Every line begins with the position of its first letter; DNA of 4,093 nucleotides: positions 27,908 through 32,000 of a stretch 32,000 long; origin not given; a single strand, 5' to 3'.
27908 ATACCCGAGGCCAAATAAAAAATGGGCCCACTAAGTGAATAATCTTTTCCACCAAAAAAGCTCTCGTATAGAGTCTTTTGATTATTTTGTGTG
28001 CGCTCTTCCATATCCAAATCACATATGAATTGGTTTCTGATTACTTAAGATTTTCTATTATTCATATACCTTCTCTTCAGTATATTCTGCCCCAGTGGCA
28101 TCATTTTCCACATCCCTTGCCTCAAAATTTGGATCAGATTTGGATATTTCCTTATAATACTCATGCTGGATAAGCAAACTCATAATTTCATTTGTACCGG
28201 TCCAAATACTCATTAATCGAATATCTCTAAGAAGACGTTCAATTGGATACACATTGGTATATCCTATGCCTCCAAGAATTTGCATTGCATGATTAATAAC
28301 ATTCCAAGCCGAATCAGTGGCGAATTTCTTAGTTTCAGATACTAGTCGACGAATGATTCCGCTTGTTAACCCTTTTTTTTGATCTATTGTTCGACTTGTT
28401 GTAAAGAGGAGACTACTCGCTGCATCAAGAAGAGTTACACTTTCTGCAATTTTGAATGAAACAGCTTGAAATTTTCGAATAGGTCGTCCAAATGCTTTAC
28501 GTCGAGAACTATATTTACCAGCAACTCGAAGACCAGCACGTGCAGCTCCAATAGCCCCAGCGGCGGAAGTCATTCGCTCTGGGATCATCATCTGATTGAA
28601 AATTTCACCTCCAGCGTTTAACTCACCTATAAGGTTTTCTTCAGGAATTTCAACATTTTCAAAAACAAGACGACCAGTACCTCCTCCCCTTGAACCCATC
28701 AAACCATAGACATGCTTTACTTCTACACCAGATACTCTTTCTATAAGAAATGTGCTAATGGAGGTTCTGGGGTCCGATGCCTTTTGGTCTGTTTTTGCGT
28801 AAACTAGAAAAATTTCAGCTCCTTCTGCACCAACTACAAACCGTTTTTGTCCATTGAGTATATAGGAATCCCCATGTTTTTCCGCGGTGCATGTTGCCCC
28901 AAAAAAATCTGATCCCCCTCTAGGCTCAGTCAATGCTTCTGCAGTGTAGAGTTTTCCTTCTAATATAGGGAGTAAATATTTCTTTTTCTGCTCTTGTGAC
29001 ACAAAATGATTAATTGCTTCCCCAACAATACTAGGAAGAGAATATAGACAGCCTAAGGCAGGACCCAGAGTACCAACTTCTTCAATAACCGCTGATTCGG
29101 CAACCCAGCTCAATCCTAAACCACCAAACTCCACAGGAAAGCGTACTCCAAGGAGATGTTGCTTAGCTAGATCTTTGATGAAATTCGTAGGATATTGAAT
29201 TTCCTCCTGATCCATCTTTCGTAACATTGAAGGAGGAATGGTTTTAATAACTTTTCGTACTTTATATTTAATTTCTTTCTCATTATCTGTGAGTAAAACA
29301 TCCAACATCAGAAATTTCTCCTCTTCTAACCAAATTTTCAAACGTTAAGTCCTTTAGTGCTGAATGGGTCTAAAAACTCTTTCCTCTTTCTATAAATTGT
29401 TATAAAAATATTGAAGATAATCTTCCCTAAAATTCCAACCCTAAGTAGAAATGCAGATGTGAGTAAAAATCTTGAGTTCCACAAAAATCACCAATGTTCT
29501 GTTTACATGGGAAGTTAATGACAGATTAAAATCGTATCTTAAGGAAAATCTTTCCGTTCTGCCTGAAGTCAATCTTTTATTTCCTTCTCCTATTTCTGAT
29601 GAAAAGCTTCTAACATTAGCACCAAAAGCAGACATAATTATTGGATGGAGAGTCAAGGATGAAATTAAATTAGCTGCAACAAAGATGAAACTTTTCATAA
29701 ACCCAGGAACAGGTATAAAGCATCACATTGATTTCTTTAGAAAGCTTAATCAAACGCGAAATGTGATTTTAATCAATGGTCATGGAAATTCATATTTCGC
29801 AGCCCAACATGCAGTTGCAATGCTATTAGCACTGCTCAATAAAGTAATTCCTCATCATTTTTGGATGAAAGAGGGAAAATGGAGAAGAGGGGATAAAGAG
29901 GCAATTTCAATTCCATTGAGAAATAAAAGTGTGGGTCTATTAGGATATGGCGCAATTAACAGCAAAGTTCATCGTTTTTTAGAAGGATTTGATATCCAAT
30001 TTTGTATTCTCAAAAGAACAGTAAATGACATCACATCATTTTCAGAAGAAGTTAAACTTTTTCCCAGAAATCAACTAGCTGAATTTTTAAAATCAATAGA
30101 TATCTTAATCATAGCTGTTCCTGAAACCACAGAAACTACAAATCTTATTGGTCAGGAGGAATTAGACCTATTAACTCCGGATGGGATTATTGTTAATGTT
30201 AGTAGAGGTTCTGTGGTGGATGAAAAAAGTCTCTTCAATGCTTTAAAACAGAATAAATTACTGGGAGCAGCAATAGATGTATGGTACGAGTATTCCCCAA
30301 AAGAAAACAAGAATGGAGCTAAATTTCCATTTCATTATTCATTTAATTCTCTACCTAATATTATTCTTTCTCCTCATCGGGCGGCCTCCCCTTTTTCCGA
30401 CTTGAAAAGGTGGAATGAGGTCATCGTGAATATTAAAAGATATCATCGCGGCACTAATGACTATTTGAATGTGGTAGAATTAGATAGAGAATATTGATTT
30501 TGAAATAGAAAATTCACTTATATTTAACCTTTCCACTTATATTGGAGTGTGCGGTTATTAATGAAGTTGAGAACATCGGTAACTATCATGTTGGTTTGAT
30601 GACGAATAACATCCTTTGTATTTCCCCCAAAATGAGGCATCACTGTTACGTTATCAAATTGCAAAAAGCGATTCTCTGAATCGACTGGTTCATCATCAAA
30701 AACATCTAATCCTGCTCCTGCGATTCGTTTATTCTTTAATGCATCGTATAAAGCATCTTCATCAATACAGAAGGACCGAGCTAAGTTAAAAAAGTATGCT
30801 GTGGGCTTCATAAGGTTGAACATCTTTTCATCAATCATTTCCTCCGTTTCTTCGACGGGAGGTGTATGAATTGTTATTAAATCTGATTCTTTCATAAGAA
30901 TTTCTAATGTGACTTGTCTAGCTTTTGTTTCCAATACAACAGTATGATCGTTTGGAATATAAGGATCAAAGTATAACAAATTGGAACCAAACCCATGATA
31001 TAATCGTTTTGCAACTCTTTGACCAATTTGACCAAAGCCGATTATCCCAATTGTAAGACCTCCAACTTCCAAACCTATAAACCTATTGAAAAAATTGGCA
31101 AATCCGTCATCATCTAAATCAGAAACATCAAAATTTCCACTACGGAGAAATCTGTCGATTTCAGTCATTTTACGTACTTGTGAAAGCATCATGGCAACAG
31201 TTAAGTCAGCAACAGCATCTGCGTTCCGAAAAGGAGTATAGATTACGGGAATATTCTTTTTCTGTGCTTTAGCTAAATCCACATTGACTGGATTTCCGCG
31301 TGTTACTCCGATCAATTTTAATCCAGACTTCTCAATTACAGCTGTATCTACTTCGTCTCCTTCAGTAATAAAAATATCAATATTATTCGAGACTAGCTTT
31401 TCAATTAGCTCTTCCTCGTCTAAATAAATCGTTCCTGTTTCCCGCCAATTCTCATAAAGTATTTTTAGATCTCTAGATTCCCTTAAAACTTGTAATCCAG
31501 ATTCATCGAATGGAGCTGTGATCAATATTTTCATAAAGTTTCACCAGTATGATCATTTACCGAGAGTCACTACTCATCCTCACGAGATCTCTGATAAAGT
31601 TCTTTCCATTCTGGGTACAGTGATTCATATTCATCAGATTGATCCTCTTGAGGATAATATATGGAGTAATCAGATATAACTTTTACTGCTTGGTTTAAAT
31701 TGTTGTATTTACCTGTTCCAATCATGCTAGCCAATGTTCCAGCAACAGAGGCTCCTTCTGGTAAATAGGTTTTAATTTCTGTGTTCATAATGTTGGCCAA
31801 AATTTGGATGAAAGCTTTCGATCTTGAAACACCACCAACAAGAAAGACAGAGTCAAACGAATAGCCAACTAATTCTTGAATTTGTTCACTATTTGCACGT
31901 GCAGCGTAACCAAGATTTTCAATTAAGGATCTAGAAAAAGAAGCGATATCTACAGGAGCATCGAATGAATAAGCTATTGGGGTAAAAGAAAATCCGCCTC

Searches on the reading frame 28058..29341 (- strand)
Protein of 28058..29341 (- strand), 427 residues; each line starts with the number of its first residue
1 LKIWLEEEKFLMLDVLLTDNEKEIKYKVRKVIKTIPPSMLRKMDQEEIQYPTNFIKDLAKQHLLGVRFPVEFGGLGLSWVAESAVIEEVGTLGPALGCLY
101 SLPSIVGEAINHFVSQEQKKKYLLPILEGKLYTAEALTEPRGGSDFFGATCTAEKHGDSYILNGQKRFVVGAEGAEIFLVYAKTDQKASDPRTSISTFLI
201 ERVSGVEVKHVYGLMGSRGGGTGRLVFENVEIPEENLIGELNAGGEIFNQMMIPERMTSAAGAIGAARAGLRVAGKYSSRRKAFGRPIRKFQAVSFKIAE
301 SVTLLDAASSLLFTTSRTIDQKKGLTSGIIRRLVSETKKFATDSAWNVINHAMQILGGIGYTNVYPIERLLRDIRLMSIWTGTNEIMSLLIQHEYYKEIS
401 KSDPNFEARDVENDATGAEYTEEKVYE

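Call 15: search_protein_families(library=pfam, proteins=[window:28058-29341:-], max_evalue=0.001)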
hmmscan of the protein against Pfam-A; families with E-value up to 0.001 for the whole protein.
window:28058-29341:- (427 aa): 5 families
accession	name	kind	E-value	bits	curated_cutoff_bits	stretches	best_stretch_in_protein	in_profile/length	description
PF00441.29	Acyl-CoA_dh_1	-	6.1e-34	117.8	22.4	1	243-392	2-146/150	Acyl-CoA dehydrogenase, C-terminal domain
PF02771.21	Acyl-CoA_dh_N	-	3.4e-20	73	22.9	1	18-130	1-113/113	Acyl-CoA dehydrogenase, N-terminal domain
PF02770.24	Acyl-CoA_dh_M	-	2e-18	66.8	33.3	1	135-230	2-97/97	Acyl-CoA dehydrogenase, middle domain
PF08028.16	Acyl-CoA_dh_2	-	1.9e-15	57.7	22.7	1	258-384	2-133/134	Acyl-CoA dehydrogenase, C-terminal domain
PF22924.1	ACOX_C_alpha1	-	4.9e-06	26.9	27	1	252-390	4-163/169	Acyl-CoA oxidase, C-alpha1 domain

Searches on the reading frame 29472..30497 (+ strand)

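Call 15: search_protein_families(library=pfam, proteins=[window:29472-30497:+], max_evalue=0.001)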
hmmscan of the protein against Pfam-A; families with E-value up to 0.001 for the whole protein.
window:29472-30497:+ (341 aa): 1 family
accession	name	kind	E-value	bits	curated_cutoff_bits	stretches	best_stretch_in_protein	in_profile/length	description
PF02826.25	2-Hacid_dh_C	-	2.2e-40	138.4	25.1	1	115-304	1-178/178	D-isomer specific 2-hydroxyacid dehydrogenase, NAD binding domain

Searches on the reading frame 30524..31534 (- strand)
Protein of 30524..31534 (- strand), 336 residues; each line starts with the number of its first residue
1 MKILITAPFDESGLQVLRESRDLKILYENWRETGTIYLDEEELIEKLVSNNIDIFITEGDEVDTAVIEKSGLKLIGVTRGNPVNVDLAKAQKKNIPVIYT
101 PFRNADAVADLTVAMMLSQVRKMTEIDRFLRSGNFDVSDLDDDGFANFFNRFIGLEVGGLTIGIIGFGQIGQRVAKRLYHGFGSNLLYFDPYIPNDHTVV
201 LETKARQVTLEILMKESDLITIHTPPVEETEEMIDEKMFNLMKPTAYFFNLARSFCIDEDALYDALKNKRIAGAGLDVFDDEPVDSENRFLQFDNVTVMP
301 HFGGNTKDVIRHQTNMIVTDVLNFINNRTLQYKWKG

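Call 15: search_protein_families(library=pfam, proteins=[window:30524-31534:-], max_evalue=0.001)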
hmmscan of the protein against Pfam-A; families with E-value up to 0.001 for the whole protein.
window:30524-31534:- (336 aa): 2 families
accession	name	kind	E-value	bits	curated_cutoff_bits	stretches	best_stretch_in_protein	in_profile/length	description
PF02826.25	2-Hacid_dh_C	-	7.4e-52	175.7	25.1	1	113-303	1-178/178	D-isomer specific 2-hydroxyacid dehydrogenase, NAD binding domain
PF00389.36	2-Hacid_dh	-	6e-12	45.8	24.6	1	3-331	1-130/134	D-isomer specific 2-hydroxyacid dehydrogenase, catalytic domain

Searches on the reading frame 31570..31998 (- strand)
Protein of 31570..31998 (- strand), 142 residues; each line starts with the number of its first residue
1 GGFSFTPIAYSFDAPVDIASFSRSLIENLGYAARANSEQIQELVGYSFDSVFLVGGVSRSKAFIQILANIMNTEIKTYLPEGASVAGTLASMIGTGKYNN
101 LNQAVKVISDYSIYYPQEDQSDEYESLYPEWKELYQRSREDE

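Call 15: search_protein_families(library=pfam, proteins=[window:31570-31998:-], max_evalue=0.001)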
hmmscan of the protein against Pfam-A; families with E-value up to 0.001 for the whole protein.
window:31570-31998:- (142 aa): 1 family
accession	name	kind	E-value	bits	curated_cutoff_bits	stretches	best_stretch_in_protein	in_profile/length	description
PF02782.22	FGGY_C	-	7.5e-11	42.6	27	1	15-87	117-189/198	FGGY family of carbohydrate kinases, C-terminal domain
